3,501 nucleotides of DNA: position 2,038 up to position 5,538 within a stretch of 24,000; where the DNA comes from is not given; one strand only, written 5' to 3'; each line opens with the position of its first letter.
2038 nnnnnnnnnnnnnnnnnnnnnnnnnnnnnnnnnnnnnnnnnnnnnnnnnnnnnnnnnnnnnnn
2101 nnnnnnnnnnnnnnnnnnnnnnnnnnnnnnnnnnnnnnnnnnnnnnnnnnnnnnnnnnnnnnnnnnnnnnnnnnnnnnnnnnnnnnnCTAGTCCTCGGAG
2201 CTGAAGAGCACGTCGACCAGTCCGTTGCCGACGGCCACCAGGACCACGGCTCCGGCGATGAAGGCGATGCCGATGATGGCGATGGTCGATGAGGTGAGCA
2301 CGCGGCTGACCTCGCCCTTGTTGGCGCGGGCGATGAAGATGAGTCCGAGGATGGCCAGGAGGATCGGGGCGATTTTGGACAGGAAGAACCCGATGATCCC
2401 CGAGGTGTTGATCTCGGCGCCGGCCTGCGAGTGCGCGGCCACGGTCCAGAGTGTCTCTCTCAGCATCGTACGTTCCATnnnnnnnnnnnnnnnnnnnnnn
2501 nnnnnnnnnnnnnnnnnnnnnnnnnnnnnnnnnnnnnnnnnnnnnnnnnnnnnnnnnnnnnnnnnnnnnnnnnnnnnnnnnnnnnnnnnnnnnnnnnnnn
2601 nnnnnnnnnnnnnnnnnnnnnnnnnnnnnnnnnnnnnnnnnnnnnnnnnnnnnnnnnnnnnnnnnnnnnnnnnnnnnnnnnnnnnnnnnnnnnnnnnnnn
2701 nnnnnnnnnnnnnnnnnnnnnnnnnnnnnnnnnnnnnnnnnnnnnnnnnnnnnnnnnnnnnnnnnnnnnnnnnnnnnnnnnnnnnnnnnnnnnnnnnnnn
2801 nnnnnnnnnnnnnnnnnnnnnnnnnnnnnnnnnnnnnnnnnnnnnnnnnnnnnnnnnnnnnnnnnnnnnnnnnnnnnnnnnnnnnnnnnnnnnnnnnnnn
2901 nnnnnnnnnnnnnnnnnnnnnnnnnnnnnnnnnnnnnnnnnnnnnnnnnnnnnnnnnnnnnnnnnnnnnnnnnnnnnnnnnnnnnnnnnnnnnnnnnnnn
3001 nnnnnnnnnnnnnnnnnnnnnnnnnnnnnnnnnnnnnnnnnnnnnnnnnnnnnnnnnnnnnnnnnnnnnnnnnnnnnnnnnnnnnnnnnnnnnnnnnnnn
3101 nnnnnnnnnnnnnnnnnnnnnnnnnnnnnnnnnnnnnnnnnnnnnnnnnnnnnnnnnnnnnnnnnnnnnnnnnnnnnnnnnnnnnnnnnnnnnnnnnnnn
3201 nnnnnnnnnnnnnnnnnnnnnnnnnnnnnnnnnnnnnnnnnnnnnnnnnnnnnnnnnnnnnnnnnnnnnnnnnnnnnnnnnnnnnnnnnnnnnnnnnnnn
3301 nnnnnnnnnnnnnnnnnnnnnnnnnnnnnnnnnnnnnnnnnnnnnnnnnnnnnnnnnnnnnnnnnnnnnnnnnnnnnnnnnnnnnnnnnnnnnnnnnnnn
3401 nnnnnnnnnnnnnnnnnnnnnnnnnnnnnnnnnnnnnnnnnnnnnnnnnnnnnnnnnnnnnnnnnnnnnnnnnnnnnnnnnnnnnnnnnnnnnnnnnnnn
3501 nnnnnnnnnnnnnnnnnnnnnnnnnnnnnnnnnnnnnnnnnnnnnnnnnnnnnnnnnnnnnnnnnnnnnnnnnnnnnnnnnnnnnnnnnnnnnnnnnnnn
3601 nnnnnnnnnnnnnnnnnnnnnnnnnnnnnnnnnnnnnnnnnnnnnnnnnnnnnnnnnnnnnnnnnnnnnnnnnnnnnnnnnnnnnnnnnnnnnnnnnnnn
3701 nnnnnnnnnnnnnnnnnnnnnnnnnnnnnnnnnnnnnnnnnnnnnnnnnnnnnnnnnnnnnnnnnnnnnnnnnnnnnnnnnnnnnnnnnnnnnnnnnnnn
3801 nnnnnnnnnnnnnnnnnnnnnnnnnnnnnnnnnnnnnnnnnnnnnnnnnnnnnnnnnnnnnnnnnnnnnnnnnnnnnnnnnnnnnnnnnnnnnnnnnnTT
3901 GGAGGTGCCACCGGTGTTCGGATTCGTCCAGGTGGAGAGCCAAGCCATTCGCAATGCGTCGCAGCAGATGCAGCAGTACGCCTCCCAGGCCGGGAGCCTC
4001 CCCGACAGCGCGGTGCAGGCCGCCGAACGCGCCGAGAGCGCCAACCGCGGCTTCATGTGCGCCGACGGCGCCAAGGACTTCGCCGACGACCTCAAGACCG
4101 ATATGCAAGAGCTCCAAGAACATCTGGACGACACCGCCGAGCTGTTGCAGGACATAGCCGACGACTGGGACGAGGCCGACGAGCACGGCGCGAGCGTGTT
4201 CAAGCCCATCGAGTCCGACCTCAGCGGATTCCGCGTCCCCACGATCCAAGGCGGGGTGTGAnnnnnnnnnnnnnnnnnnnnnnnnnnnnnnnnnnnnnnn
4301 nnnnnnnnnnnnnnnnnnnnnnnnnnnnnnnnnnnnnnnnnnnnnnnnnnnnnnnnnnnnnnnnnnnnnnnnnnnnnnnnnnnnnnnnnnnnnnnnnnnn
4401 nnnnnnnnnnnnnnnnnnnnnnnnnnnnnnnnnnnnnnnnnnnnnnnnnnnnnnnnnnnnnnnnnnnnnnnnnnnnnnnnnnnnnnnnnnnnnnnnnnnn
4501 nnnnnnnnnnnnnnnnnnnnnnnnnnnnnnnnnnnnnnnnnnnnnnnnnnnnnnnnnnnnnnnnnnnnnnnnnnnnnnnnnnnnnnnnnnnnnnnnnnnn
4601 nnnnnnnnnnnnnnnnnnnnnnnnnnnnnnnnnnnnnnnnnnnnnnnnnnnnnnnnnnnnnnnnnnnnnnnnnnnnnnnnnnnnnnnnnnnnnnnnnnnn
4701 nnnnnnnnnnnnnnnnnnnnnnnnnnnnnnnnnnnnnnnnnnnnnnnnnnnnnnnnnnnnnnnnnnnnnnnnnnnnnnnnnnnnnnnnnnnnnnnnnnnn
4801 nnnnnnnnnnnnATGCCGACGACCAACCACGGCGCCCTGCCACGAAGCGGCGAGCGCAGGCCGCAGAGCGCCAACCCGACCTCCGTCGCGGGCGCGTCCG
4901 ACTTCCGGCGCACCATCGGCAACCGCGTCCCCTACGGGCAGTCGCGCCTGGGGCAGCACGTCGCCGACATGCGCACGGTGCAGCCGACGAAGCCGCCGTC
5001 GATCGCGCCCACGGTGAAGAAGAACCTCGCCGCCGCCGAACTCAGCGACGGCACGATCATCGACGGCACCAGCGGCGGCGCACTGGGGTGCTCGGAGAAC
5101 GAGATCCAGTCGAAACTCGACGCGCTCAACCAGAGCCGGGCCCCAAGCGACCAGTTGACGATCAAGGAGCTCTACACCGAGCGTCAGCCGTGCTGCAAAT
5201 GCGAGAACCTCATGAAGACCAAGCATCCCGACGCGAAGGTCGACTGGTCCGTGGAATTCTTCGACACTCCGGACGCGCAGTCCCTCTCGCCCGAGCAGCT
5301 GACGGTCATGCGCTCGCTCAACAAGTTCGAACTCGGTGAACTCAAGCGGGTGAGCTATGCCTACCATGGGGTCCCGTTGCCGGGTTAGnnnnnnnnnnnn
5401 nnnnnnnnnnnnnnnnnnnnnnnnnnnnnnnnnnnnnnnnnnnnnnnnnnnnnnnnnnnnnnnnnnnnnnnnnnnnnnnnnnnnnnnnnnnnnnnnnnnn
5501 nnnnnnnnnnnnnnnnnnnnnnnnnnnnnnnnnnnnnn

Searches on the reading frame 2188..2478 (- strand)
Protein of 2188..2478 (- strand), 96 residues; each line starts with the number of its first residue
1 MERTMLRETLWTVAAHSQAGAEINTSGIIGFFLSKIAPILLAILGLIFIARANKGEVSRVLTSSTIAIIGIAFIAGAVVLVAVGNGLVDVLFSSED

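Call 7: search_protein_families(library=pfam, proteins=[window:2188-2478:-], max_evalue=0.01)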
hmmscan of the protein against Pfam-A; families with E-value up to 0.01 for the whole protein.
window:2188-2478:- (96 aa): 1 family
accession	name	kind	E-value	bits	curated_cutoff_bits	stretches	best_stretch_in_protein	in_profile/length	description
PF22570.1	LiaF-TM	-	0.0037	18.5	27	1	24-84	16-73/98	LiaF transmembrane domain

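Call 8: search_protein_families(library=ncbifam, proteins=[window:2188-2478:-], max_evalue=0.01)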
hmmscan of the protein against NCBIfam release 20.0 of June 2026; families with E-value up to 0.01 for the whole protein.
window:2188-2478:- (96 aa): 0 families

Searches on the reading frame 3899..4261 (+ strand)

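Call 7: search_protein_families(library=pfam, proteins=[window:3899-4261:+], max_evalue=0.01)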
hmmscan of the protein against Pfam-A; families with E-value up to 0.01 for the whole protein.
window:3899-4261:+ (120 aa): 2 families
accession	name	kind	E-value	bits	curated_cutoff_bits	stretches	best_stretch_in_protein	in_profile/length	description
PF10824.14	T7SS_ESX_EspC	-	6.9e-09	36.5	23.5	1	9-100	4-97/100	Excreted virulence factor EspC, type VII ESX diderm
PF06295.17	ZapG-like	-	0.0013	19.2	33.5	1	63-96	38-71/123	Z-ring associated protein G-like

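Call 8: search_protein_families(library=ncbifam, proteins=[window:3899-4261:+], max_evalue=0.01)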
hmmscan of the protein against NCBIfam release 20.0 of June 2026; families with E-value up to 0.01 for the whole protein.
window:3899-4261:+ (120 aa): 1 family
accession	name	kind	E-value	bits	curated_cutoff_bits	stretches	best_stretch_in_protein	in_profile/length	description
NF008672.1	PRK11677.1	equivalog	0.0022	17.9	150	1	64-99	44-79/133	Z-ring associated protein ZapG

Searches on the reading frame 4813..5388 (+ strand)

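Call 7: search_protein_families(library=pfam, proteins=[window:4813-5388:+], max_evalue=0.01)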
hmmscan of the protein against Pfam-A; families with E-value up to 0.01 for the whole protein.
window:4813-5388:+ (191 aa): 1 family
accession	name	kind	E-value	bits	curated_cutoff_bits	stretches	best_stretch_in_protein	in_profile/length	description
PF14440.12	XOO_2897-deam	-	9.1e-07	29.4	27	1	70-148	3-83/101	Xanthomonas XOO_2897-like deaminase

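Call 8: search_protein_families(library=ncbifam, proteins=[window:4813-5388:+], max_evalue=0.01)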
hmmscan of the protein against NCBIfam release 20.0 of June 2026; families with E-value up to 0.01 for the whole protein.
window:4813-5388:+ (191 aa): 0 families
